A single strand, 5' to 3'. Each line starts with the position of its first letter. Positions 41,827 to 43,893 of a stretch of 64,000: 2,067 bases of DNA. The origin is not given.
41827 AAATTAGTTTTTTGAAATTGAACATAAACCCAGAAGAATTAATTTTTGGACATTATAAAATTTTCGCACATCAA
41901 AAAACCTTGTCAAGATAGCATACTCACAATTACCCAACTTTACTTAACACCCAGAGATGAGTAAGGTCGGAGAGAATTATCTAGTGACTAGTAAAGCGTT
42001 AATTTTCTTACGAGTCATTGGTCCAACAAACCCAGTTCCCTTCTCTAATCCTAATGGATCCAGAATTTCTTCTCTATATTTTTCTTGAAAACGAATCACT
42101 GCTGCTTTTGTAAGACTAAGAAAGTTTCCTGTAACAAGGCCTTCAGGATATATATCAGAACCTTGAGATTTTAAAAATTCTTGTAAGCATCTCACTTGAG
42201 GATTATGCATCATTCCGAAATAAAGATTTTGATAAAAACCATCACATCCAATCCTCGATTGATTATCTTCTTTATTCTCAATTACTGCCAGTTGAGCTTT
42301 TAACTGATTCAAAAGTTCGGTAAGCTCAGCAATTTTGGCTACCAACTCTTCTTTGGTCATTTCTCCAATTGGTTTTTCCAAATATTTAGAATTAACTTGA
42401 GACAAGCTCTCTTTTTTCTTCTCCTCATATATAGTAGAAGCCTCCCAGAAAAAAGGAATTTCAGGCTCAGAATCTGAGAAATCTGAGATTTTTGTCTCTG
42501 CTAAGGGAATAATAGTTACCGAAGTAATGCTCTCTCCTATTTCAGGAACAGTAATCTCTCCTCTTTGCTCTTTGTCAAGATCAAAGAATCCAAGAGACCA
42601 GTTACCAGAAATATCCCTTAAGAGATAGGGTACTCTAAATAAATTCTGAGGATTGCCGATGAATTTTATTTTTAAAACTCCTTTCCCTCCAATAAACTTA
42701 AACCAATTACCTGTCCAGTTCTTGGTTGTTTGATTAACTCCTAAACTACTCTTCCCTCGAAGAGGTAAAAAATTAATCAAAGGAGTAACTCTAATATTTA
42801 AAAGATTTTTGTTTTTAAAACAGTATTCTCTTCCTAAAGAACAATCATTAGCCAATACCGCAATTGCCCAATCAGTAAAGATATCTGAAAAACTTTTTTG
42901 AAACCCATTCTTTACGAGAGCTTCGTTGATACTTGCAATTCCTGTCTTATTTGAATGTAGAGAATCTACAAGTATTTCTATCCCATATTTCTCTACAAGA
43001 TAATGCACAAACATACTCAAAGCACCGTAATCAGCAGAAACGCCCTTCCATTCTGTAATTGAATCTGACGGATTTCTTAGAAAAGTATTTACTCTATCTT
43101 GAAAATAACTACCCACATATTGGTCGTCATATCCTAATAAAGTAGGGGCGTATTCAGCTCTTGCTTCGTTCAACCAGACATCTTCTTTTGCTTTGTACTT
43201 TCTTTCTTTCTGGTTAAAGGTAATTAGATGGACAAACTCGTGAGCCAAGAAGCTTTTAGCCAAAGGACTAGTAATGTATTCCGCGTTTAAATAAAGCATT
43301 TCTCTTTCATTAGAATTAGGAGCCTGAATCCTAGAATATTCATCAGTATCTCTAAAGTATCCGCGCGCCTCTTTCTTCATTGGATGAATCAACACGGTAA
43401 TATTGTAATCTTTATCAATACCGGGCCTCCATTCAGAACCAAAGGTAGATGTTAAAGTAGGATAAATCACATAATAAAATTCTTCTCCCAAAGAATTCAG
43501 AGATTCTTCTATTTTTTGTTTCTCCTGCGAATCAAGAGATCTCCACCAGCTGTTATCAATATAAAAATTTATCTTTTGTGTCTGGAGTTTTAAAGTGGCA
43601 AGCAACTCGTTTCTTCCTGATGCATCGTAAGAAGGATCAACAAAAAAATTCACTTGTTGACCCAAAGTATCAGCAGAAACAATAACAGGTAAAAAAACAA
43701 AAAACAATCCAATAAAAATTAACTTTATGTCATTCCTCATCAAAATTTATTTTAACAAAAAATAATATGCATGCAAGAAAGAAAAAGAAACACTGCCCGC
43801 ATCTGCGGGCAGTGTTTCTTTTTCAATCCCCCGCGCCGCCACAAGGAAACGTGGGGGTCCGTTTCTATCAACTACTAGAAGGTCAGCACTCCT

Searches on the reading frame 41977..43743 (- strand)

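Call 59: search_protein_families(library=pfam, proteins=[window:41977-43743:-], max_evalue=0.00001)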
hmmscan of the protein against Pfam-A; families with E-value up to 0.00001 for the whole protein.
window:41977-43743:- (588 aa): 1 family
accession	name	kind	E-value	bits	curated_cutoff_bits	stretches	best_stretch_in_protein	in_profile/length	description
PF01471.23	PG_binding_1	-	7.6e-06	26.5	23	0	514-557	2-42/57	Putative peptidoglycan binding domain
